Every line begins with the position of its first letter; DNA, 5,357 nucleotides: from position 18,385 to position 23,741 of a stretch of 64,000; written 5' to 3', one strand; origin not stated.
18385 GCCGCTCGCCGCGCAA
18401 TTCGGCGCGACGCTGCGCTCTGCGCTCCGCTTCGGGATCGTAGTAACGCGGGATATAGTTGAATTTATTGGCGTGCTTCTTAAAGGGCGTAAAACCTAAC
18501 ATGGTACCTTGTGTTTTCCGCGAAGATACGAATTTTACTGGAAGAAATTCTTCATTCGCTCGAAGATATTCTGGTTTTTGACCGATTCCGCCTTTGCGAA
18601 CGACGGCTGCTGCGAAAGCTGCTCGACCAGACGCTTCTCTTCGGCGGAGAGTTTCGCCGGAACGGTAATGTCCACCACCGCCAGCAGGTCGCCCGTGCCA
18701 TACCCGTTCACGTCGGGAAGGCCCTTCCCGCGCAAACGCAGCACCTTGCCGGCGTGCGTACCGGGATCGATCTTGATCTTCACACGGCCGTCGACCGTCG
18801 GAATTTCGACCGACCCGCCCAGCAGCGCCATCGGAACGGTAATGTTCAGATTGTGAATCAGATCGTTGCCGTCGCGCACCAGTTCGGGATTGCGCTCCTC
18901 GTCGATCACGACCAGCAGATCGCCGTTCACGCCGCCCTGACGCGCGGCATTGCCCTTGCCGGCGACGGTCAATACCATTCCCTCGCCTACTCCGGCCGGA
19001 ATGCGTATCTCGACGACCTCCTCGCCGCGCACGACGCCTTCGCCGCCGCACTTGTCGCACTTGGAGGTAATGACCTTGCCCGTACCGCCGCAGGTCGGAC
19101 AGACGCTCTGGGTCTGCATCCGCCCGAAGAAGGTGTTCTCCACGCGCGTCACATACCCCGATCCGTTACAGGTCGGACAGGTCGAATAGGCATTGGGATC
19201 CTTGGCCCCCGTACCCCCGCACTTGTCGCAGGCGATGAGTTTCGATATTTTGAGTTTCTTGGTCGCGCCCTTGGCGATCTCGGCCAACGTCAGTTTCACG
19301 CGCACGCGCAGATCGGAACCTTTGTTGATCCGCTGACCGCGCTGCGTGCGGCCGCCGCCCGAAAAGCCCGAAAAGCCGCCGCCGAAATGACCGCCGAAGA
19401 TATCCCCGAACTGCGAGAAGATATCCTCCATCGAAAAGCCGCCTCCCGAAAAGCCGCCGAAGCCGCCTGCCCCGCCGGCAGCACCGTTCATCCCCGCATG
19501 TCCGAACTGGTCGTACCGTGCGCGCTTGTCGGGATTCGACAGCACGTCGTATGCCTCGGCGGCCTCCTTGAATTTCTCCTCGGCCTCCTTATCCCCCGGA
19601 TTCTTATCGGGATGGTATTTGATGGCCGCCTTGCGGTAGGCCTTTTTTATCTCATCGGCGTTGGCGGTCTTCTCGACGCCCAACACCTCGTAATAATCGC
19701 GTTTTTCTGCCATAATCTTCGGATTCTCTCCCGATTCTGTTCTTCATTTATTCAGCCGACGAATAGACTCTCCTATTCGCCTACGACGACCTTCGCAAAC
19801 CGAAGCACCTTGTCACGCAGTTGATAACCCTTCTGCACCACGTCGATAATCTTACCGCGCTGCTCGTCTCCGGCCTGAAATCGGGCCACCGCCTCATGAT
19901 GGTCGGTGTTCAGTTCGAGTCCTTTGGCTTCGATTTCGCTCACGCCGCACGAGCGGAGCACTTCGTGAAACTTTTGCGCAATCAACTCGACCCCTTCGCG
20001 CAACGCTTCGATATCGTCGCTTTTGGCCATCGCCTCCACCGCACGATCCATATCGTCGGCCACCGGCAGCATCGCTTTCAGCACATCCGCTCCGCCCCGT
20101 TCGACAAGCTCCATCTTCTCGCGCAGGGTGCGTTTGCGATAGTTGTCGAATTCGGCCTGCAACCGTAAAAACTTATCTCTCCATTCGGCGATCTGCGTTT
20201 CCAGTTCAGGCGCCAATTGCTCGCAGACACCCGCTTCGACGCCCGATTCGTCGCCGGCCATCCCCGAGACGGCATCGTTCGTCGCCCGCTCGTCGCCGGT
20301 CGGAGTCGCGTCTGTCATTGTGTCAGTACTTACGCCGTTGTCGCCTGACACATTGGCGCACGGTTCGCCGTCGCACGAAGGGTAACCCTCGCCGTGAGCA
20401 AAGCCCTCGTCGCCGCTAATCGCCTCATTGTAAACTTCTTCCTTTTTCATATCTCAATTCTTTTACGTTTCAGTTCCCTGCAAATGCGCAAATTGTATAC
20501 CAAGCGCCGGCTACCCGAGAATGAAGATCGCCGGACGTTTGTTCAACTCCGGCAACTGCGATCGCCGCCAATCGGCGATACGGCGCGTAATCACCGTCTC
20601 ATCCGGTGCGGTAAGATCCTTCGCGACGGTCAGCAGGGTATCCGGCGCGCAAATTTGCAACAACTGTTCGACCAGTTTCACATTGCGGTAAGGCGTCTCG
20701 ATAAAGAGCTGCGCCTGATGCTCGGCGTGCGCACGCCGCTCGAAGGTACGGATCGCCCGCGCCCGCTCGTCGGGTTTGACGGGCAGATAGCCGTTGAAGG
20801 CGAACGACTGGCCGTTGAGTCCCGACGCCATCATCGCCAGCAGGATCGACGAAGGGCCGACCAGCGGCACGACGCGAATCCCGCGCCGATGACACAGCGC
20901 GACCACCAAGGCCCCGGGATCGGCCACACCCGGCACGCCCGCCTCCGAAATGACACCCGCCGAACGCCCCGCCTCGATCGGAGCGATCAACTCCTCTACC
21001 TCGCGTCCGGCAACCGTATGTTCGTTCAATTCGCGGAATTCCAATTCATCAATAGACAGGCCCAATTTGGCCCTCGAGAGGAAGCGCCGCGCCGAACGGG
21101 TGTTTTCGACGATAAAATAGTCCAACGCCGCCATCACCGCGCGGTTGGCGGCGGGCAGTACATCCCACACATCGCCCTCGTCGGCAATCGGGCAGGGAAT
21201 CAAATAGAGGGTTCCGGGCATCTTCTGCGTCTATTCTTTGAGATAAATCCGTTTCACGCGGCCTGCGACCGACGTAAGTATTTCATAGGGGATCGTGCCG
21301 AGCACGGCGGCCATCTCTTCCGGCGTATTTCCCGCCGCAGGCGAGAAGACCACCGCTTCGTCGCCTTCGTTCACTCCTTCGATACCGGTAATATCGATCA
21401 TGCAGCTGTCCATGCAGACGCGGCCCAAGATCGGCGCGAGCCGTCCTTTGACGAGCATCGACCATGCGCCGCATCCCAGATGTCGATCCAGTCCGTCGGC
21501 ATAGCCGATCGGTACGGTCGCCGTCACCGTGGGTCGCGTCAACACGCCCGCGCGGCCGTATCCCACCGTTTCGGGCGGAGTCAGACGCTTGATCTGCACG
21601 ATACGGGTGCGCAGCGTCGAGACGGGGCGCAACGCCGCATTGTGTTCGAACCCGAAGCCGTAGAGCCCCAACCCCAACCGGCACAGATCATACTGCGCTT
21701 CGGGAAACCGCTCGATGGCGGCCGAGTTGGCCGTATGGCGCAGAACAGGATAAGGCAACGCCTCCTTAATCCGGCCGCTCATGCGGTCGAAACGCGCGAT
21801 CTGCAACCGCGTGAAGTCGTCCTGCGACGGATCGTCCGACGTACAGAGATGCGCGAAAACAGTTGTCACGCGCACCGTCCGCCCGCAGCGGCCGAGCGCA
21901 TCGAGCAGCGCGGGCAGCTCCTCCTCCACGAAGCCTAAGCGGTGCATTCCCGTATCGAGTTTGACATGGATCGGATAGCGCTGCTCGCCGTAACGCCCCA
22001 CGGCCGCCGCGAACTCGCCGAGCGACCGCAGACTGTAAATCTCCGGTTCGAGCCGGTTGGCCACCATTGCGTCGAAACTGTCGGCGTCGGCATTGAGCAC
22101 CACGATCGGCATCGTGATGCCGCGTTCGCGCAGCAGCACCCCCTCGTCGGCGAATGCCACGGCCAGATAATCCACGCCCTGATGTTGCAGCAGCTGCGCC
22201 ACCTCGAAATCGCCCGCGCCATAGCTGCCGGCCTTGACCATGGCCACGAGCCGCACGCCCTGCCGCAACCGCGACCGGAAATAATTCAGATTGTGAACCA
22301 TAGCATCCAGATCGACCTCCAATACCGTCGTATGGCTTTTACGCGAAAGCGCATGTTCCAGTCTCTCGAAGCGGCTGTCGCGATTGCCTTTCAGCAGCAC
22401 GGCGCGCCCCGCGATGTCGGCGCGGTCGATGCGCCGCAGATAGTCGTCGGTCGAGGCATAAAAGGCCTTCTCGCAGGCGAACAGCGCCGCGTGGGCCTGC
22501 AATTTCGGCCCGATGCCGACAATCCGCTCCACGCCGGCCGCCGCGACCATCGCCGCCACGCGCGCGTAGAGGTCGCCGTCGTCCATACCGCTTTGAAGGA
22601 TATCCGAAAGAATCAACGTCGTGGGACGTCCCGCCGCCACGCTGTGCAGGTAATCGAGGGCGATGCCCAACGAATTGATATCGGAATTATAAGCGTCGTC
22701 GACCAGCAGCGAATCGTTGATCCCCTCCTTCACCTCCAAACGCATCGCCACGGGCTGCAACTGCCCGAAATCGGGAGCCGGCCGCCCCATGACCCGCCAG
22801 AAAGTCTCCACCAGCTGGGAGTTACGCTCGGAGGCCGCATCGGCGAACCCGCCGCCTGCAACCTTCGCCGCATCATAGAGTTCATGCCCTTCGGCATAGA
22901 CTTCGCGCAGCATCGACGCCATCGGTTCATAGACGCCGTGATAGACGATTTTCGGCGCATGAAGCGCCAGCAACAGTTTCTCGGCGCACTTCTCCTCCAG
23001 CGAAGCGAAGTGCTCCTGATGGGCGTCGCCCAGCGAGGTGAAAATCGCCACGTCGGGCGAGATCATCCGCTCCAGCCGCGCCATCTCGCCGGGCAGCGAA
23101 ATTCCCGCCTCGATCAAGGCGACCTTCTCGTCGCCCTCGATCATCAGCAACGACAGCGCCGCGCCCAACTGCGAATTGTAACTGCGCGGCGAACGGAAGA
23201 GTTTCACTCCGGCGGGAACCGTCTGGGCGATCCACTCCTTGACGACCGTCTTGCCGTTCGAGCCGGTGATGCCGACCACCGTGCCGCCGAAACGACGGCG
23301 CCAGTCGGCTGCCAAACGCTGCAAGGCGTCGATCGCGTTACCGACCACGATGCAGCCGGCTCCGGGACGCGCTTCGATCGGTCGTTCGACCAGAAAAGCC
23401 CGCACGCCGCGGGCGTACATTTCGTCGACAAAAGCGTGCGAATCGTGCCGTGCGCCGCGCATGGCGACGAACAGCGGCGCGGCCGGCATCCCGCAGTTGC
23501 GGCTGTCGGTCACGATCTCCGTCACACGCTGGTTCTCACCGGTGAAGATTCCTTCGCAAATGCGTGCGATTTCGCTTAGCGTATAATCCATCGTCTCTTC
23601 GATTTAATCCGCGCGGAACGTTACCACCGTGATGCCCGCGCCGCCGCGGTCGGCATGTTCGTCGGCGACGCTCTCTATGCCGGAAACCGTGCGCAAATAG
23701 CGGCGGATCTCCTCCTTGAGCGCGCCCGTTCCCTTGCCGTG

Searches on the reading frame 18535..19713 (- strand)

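Call 35: search_protein_families(library=pfam, proteins=[window:18535-19713:-], max_evalue=0.001)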
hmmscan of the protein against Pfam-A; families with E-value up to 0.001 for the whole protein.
window:18535-19713:- (392 aa): 4 families
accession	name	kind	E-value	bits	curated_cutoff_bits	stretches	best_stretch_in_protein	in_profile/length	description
PF01556.23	DnaJ_C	-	4.3e-43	147.4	26.6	1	135-352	1-152/152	DnaJ C terminal domain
PF00226.36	DnaJ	-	1.8e-28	98.9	27.8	1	6-68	1-63/63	DnaJ domain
PF00684.25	DnaJ_CXXCXGXG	-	1.7e-17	63.9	32.7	1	162-226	1-65/65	DnaJ central domain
PF15777.11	Anti-TRAP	-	1.2e-05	25.6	32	0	161-188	12-42/59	Tryptophan RNA-binding attenuator protein inhibitory protein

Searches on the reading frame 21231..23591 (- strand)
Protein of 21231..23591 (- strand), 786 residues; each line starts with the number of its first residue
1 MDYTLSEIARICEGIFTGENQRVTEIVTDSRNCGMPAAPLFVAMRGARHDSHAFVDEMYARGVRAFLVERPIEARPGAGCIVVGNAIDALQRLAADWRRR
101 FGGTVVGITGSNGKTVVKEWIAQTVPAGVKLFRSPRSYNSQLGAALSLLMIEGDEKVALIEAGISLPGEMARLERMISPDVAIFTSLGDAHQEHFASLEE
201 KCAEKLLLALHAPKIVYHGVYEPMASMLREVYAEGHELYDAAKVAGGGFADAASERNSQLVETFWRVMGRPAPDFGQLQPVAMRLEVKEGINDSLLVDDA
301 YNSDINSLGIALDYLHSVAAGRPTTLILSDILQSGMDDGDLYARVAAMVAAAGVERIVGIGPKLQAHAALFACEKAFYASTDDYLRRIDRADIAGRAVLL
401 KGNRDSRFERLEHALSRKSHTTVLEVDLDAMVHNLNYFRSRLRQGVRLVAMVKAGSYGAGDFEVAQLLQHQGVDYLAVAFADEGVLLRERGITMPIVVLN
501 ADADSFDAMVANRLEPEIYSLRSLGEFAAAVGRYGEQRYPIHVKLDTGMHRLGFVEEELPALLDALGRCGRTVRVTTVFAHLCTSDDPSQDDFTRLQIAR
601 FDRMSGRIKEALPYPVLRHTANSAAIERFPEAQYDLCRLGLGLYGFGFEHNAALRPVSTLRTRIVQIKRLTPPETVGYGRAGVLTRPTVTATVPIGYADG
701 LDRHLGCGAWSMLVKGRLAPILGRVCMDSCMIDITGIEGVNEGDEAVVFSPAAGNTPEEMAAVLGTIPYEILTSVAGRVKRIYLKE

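Call 73: search_protein_families(library=pfam, proteins=[window:21231-23591:-], max_evalue=0.00001)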
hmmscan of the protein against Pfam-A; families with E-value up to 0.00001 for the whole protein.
window:21231-23591:- (786 aa): 3 families
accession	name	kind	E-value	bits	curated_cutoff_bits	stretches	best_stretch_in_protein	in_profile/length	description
PF01168.26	Ala_racemase_N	-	2.1e-56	191.5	24.1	1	426-645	1-217/220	Alanine racemase, N-terminal domain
PF00842.27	Ala_racemase_C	-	1.1e-40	138.5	25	1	657-783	1-127/127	Alanine racemase, C-terminal domain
PF08245.18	Mur_ligase_M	-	1.2e-16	61.7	24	1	108-213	1-114/200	Mur ligase middle domain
